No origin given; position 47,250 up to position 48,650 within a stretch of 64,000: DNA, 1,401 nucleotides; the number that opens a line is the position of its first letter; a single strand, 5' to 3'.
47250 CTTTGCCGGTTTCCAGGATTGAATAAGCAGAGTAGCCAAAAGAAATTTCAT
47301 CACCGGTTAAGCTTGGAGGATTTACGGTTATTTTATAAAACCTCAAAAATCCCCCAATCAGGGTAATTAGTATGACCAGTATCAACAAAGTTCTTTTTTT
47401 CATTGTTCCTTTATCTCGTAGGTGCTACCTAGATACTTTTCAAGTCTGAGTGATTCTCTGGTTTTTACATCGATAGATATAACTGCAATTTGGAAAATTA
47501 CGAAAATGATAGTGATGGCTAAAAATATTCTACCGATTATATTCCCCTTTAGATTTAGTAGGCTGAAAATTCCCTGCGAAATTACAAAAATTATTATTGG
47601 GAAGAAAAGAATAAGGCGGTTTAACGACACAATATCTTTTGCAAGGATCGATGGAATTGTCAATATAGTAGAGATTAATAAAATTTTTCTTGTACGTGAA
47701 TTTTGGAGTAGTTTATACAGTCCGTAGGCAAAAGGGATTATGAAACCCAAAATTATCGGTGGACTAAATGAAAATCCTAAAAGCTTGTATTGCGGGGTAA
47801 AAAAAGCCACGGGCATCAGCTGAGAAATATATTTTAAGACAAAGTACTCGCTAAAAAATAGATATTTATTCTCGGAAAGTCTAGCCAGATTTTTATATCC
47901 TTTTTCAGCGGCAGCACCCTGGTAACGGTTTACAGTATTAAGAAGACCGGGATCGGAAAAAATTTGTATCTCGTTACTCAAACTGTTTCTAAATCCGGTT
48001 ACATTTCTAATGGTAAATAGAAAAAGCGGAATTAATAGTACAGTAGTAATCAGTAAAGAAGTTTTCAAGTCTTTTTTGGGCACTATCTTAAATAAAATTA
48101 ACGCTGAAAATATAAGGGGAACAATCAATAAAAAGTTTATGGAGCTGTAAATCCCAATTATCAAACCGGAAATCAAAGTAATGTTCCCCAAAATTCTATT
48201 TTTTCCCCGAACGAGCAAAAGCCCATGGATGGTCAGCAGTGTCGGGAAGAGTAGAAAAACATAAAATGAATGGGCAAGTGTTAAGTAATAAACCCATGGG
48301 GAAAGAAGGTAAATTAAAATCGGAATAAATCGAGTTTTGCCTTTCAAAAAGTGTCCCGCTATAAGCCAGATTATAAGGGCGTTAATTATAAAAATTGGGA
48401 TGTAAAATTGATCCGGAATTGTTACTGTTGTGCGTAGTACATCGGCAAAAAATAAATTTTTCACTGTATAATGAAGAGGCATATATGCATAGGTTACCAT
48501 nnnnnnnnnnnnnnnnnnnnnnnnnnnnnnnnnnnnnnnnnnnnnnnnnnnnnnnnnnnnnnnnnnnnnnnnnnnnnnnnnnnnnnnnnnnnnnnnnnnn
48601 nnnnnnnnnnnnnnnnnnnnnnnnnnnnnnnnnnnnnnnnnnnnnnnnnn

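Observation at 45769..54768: Four-member GT-C family A with a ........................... loop, arranged as three tandem copies plus one inverted copy, and a truncated relative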

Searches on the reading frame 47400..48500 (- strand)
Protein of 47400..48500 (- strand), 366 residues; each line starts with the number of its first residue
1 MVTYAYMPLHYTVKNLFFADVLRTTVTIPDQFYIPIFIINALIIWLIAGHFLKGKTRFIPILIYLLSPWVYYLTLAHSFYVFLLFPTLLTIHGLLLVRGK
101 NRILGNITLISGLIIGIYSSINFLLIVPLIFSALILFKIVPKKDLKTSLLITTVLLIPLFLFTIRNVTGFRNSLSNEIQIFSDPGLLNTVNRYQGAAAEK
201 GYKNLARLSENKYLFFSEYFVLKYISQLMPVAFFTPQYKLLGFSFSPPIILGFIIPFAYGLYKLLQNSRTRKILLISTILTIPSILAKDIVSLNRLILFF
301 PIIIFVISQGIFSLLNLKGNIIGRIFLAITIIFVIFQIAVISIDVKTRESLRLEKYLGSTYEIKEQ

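Call 4: search_protein_families(library=pfam, proteins=[window:47400-48500:-], max_evalue=0.01)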
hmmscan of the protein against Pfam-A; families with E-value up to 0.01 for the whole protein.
window:47400-48500:- (366 aa): 0 families

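Call 22: find_homologous_proteins(query=window:47400-48500:-)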
Query window:47400-48500:- (366 aa): 51 proteins with E <= 0.001 among 8000 candidates.
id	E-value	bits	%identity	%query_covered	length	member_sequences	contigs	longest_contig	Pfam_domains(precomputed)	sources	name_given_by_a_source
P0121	8.5e-219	744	100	98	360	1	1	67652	-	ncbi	-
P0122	7.9e-128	445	60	98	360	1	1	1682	-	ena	-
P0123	3.9e-121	423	56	97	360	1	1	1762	-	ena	-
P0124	1.3e-117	411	55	97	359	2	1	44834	-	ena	-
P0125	5.8e-109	383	52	97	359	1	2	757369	-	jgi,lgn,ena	jgi:hypothetical protein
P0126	2.5e-108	381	53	97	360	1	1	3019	-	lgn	-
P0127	6.7e-106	373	50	97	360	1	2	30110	-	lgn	-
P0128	6.0e-102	360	50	97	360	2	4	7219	-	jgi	-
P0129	1.8e-101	358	51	97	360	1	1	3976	-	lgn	-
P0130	1.0e-100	356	52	98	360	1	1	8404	-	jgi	jgi:hypothetical protein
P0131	1.9e-99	351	51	98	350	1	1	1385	-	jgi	jgi:hypothetical protein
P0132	5.4e-99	350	50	97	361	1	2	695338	-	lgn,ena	-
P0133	5.7e-99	350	49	97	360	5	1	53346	-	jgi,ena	-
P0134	3.5e-98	347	51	98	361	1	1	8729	-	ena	-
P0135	1.3e-96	342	50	97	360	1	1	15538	-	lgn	-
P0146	1.5e-89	319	45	98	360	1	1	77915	-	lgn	-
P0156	4.5e-79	284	47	96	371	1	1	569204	-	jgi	jgi:hypothetical protein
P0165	2.0e-57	213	37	96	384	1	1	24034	-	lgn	-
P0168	2.3e-47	180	34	89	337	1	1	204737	-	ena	-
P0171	5.5e-27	113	31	88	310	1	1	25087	-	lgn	-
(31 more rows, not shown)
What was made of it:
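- The window derives from a metagenome-assembled contig of 67,652 nt (call 22).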

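Call 23: find_encoding_contigs(protein=P0125, flank=8000, max_places=1)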
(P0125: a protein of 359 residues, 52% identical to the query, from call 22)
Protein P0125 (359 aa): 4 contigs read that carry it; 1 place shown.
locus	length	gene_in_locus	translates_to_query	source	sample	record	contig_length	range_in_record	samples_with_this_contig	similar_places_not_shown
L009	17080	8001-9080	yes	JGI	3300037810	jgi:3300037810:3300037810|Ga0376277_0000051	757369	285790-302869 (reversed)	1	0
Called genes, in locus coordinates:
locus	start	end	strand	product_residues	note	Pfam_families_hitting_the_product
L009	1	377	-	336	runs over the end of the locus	PF13439:Glyco_transf_4, PF00534:Glycos_transf_1, PF13692:Glyco_trans_1_4, PF20706:GT4-conflict (weak)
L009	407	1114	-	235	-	PF00106:adh_short, PF08659:KR, PF13561:adh_short_C2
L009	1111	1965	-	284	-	PF00535:Glycos_transf_2, PF13641:Glyco_tranf_2_3 (weak)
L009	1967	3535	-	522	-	PF13231:PMT_2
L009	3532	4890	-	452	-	PF02366:PMT (weak), PF13231:PMT_2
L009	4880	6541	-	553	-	PF02366:PMT, PF13231:PMT_2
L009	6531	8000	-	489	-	PF13231:PMT_2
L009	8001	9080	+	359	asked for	-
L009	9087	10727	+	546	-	PF02366:PMT, PF13231:PMT_2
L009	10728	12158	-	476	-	PF13231:PMT_2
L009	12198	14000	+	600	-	-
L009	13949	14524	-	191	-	-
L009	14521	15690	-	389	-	PF09594:GT87 (weak)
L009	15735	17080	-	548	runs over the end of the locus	-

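Call 24: find_encoding_contigs(protein=P0132, flank=8000, max_places=1)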
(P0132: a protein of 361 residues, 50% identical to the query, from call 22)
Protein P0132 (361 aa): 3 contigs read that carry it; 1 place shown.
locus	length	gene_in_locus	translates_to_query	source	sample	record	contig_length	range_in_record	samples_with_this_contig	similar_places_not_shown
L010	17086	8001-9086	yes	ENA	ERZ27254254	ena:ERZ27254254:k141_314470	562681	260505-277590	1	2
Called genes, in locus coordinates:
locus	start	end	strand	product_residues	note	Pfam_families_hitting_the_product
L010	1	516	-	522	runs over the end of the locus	PF13231:PMT_2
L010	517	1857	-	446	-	PF02366:PMT (weak), PF13231:PMT_2 (weak)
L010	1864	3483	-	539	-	PF02366:PMT, PF13231:PMT_2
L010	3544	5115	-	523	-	PF13231:PMT_2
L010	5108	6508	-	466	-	PF00535:Glycos_transf_2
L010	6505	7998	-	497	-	PF02366:PMT (weak), PF13231:PMT_2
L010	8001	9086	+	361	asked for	-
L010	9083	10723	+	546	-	PF02366:PMT, PF13231:PMT_2 (weak)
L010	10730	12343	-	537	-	PF13231:PMT_2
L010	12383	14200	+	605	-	-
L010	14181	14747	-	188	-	-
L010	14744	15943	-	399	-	PF09594:GT87 (weak)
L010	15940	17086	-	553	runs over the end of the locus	-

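Call 25: find_encoding_contigs(protein=P0124, flank=8000, max_places=1)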
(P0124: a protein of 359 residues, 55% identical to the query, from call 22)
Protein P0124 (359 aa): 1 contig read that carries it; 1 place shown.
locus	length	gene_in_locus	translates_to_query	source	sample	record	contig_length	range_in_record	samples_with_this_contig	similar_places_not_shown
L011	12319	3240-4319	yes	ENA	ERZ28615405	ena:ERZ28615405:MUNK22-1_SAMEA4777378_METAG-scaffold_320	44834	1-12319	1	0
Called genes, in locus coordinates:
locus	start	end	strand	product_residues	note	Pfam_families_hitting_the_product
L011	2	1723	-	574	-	?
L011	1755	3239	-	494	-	PF02366:PMT, PF13231:PMT_2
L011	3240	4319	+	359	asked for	-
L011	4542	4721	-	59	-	-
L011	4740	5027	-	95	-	-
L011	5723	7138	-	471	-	PF13231:PMT_2 (weak)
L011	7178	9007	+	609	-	-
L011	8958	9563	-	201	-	-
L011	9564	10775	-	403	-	PF09594:GT87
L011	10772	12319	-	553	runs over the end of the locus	PF10131:PTPS_related (weak)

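Call 35: search_protein_families(library=ncbifam, proteins=[window:47400-48482:-], max_evalue=0.01)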
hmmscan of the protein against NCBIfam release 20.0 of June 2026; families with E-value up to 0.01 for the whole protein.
window:47400-48482:- (360 aa): 1 family
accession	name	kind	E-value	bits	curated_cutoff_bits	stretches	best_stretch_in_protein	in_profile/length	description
NF047966.1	MFS_OXA_tail_dom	subfamily_domain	0.0071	15.9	24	0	249-261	13-25/31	MFS transporter small subunit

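Call 36: predict_structure(alignment_id=A3)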
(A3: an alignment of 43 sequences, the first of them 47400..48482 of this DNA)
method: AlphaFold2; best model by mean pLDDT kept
length: 360 residues; sequences in the alignment: 43
mean_pLDDT: 88.8   pTM: 0.88
mean pLDDT of the five models: 88.8, 85.3, 83.1, 82.4, 76.5
residues with pLDDT >= 90: 236; 70-90: 91; 50-70: 33; < 50: 0
segments of 3 or more residues with pLDDT < 50: none
pLDDT, mean of each block of 10 residues (from residue 1): 77 91 93 97 92 96 92 95 97 93 97 94 93 90 94 93 88 74 67 70 69 87 92 84 93 96 94 94 89 97 94 88 94 90 83 66
secondary structure, 60 per line:
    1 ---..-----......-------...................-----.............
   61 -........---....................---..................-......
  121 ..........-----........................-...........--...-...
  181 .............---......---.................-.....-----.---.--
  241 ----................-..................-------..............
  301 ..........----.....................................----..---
elements in order: H11-16 H24-42 H48-60 H62-69 H73-92 H96-113 H115-130 H136-159 H161-171 H178-193 H197-202 H206-222 H224-228 H245-260 H262-279 H287-310 H315-351
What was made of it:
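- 47400..48482 (-): Reduced GT-C-like protein (360 aa, about 10 transmembrane helices, N-terminus and C-terminus both outside). It lacks TM1, the DE loop and the C-terminal domain. Its stop overlaps the start of the 544-aa gene (ATGA at 47400-47403). AlphaFold pLDDT 88.8 (call 36).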

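Call 41: fold_search(model_id=the predicted structure, library=pdb)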
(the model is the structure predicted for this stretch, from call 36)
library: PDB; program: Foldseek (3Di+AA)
matches with E <= 10: 73; with E <= 0.001: 0
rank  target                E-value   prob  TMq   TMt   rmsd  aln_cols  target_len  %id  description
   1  6s7o_A                9.5e-03  1.00  0.45  0.27  15.3       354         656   12  Cryo-EM structure of human oligosaccharyltransferase complex OST-A (released 2019-12-18)
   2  6gxc_A                2.1e-02  1.00  0.43  0.24  14.4       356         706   15  Bacterial oligosaccharyltransferase PglB in complex with an inhibitory peptide and a reactive lipid-linked oligosaccha (released 2018-11-14)
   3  8pn9_A                2.3e-02  1.00  0.48  0.28  14.5       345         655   13  Structure of human oligosaccharyltransferase OST-A complex bound to NGI-1 (released 2024-05-08)
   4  7e9s_A                2.4e-02  1.00  0.45  0.21  14.0       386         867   11  Archaeal oligosaccharyltransferase AglB from Archaeoglobus fulgidus in complex with an inhibitory peptide and a dolich (released 2021-09-08)
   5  5ogl_A                2.6e-02  1.00  0.45  0.25  15.1       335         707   14  Structure of bacterial oligosaccharyltransferase PglB in complex with an acceptor peptide and an lipid-linked oligosac (released 2017-10-25)
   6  3wak                  2.6e-02  1.00  0.45  0.21  14.0       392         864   12  Crystal structure of the Archaeoglobus fulgidus oligosaccharyltransferase (O29867_ARCFU) in the apo form (released 2013-10-30)
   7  3waj                  3.1e-02  0.99  0.43  0.22  14.7       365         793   13  Crystal structure of the Archaeoglobus fulgidus oligosaccharyltransferase (O29867_ARCFU) complex with Zn and sulfate (released 2013-10-30)
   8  5gmy_A                4.1e-02  0.99  0.45  0.22  15.8       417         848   13  Crystal structure of the Archaeoglobus fulgidus oligosaccharyltransferase (O29867_ARCFU) tethered with an acceptor pep (released 2017-02-01)
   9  6ftg_5                5.2e-02  1.00  0.46  0.28  13.5       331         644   14  Subtomogram average of OST-containing ribosome-translocon complexes from canine rough microsomal membranes (released 2018-03-21)
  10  8agc_A                5.2e-02  1.00  0.46  0.26  15.9       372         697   12  Structure of yeast oligosaccharylransferase complex with lipid-linked oligosaccharide and non-acceptor peptide bound (released 2022-12-07)
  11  8age_A                1.3e-01  0.99  0.45  0.27  12.8       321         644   10  Structure of yeast oligosaccharylransferase complex with acceptor peptide bound (released 2022-12-07)
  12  9s6s_A                1.8e-01  0.97  0.44  0.31  10.2       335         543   14  Ternary cryo-EM structure of human ALG9 with Dol25-PP-GlcNAc2Man6, Dol25-P-Man and Fab (released 2026-03-18)
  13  5ezm                  2.0e-01  0.99  0.43  0.30  11.5       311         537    9  Crystal Structure of ArnT from Cupriavidus metallidurans in the apo state (released 2016-02-17)
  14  8imx_U                2.3e-01  0.66  0.32  0.28  17.1       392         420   14  Cryo-EM structure of GPI-T with a chimeric GPI-anchored protein (released 2023-08-16)
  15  9s6u_A                3.5e-01  0.91  0.42  0.30  10.4       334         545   14  Ternary cryo-EM structure of human ALG9 with Dol25-PP-GlcNAc2Man8, Dol25-P-Man and Fab (released 2026-03-18)
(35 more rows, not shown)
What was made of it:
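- The reduced protein's fold matches are weak (TM-score about 0.45, E 0.01-0.2, call 41).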

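Call 45: find_encoding_contigs(protein=P0156, flank=6000, max_places=1)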
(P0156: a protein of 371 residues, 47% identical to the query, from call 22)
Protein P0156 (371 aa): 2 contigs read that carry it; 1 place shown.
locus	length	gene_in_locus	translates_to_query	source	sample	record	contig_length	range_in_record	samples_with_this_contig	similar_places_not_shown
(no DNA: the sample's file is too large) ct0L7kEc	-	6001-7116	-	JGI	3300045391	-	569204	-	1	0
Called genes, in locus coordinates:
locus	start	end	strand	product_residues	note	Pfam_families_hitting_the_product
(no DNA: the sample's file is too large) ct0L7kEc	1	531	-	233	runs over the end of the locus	PF00106:adh_short, PF01370:Epimerase (weak), PF08659:KR (faint), PF13561:adh_short_C2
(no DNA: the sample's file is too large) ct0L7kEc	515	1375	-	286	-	PF00535:Glycos_transf_2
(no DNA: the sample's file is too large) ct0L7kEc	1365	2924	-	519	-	PF13231:PMT_2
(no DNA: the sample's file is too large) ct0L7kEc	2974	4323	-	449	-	PF02366:PMT (weak), PF13231:PMT_2 (weak)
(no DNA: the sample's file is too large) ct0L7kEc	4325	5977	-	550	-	PF02366:PMT, PF13231:PMT_2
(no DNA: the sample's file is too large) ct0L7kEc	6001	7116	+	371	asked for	-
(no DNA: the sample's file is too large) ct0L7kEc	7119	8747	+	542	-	PF02366:PMT, PF13231:PMT_2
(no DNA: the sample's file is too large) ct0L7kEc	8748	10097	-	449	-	PF13231:PMT_2 (weak)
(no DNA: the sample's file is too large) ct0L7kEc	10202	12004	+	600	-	-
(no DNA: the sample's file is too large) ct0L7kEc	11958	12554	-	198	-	-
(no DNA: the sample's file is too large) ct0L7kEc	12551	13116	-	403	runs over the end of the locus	PF05007:Mannosyl_trans (weak)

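Call 46: find_encoding_contigs(protein=P0165, flank=6000, max_places=1)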
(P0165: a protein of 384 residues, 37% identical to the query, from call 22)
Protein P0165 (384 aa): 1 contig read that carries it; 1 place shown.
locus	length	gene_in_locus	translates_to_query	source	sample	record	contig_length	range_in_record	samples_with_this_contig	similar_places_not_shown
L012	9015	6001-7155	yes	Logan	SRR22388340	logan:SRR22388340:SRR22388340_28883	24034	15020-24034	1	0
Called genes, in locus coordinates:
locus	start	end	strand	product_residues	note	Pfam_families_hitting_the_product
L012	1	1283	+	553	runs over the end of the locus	PF13231:PMT_2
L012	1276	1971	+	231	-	PF00535:Glycos_transf_2, PF10111:Glyco_tranf_2_2, PF13641:Glyco_tranf_2_3 (weak)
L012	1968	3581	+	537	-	PF02366:PMT, PF13231:PMT_2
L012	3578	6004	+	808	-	PF00535:Glycos_transf_2, PF10131:PTPS_related (weak)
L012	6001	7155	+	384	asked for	-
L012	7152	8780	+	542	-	PF02366:PMT (weak), PF13231:PMT_2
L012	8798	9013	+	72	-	?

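Call 47: find_encoding_contigs(protein=P0146, flank=6000, max_places=1)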
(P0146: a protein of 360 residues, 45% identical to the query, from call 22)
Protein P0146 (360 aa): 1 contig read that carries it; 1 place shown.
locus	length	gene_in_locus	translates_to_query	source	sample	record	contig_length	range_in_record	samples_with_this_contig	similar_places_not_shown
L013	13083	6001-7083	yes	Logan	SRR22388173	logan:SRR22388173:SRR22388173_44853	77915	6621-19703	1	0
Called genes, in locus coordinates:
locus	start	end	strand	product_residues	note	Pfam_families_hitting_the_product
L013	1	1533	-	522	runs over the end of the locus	PF02366:PMT (weak), PF13231:PMT_2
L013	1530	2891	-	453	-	PF13231:PMT_2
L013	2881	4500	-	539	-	PF02366:PMT, PF13231:PMT_2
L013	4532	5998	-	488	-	PF13231:PMT_2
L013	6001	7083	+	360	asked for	-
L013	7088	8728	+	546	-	PF02366:PMT, PF13231:PMT_2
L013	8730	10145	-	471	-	PF13231:PMT_2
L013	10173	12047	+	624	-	-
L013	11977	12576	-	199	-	-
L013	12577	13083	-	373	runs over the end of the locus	PF09594:GT87, PF05007:Mannosyl_trans (faint)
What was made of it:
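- The inverted arrangement appears in independent assemblies: calls 23-25, 45, 47. The same inverted layout occurs in at least five other genomes (calls 23-25, 45, 47).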

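Call 62: search_protein_representatives(alignment_id=A3)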
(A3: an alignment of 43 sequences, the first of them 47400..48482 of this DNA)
Query: 43 sequences, 360 profile positions. Proteins with E-value up to 0.001 (for the whole library): 917; up to 1e-10: 226; up to 1e-30: 126. The best 150 are listed.
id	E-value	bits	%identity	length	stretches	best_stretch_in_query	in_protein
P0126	9.4e-147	505.1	-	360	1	1-360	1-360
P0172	3.9e-124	430.7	-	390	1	2-360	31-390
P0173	4.1e-123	427.4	-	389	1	1-360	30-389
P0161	2.0e-122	425.1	-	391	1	4-359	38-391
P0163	2.6e-120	418.1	-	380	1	3-360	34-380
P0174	3.7e-120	417.6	-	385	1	1-357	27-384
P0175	4.5e-119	414.1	-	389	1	3-358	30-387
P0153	1.1e-114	399.7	-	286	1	75-360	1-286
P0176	8.9e-114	396.6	-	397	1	1-360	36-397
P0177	6.1e-109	380.7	-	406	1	1-360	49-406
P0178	8.3e-109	380.3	-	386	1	1-360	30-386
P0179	2.4e-108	378.8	-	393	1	3-354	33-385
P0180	3.8e-108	378.1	-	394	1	4-360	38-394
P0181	6.6e-108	377.3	-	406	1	3-349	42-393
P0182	4.0e-107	374.7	-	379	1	3-358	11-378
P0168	1.2e-88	314.0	-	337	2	166-357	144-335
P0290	2.0e-32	129.0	-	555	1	26-357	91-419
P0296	2.0e-27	112.6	-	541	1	12-349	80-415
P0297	3.7e-27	111.7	-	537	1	22-350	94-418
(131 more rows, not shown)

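Call 64: find_encoding_contigs(protein=P0168, flank=5000, max_places=1)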
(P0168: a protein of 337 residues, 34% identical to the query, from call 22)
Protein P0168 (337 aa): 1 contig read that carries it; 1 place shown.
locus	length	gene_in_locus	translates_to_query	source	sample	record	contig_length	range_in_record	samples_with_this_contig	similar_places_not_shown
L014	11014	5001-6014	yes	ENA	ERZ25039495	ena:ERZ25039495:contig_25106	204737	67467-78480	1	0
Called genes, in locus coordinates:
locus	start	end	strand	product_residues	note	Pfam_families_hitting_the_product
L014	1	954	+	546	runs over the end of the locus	PF02366:PMT, PF13231:PMT_2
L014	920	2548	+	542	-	PF02366:PMT (weak), PF13231:PMT_2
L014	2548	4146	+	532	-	PF02366:PMT (weak), PF13231:PMT_2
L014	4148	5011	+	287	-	PF00535:Glycos_transf_2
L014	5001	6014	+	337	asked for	-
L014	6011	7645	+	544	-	PF02366:PMT, PF13231:PMT_2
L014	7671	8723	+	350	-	PF13439:Glyco_transf_4, PF13579:Glyco_trans_4_4, PF00534:Glycos_transf_1, PF13692:Glyco_trans_1_4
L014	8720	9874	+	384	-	PF04188:Mannosyl_trans2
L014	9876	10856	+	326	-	PF01370:Epimerase, PF02719:Polysacc_synt_2, PF04321:RmlD_sub_bind, PF01073:3Beta_HSD (weak), PF16363:GDP_Man_Dehyd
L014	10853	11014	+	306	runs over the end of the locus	PF01073:3Beta_HSD (faint), PF01370:Epimerase, PF02719:Polysacc_synt_2 (faint), PF07993:NAD_binding_4 (faint), PF13460:NAD_binding_10 (faint), PF16363:GDP_Man_Dehyd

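Call 65: find_encoding_contigs(protein=P0171, flank=5000, max_places=1)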
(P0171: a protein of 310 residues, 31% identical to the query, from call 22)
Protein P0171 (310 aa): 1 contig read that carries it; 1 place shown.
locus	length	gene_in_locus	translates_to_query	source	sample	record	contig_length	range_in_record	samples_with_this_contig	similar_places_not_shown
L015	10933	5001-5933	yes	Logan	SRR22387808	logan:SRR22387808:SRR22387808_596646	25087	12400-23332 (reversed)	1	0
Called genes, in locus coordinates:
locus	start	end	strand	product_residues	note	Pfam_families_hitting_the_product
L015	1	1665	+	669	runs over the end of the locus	-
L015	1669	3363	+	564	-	PF13231:PMT_2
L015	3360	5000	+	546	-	PF13231:PMT_2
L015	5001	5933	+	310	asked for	-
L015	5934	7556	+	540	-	PF02366:PMT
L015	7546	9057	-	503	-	PF02366:PMT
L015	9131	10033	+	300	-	PF00535:Glycos_transf_2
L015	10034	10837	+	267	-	PF00535:Glycos_transf_2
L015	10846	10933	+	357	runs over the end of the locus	PF00534:Glycos_transf_1, PF13692:Glyco_trans_1_4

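Call 73: search_protein_families(library=pfam, alignment_id=A3, max_evalue=1)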
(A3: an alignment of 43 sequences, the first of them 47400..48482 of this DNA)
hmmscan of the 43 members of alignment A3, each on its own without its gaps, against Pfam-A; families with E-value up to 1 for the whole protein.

A. member 1, window:47400-48482:- (360 aa): 0 families

B. families by the number of members that match (of 43 scanned): 14 families
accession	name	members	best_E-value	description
PF13231.12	PMT_2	6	0.00011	Dolichyl-phosphate-mannose-protein mannosyltransferase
PF07695.17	7TMR-DISM_7TM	3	0.001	7TM diverse intracellular signalling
PF24377.1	DUF7533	2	0.28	Family of unknown function (DUF7533)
PF06728.19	PIG-U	1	0.0016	GPI transamidase subunit PIG-U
PF14897.12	EpsG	1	0.0022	EpsG family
PF20176.3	DUF6541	1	0.0072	Family of unknown function (DUF6541)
PF03526.18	Microcin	1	0.036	Colicin E1 (microcin) immunity protein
PF11683.13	DUF3278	1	0.054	Protein of unknown function (DUF3278)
PF11028.14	TMEM260-like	1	0.059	Protein O-mannosyl-transferase TMEM260-like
PF13583.11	Reprolysin_4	1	0.07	Metallo-peptidase family M12B Reprolysin-like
PF05563.18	SpvD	1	0.1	Salmonella plasmid virulence protein SpvD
PF06966.17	DUF1295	1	0.33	Protein of unknown function (DUF1295)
PF20411.3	DUF6697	1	0.35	Domain of unknown function (DUF6697)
PF20315.3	DUF6611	1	0.95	Family of unknown function (DUF6611)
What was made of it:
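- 47400..48482 (-): No Pfam or NCBIfam hit (calls 4, 35, 73).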
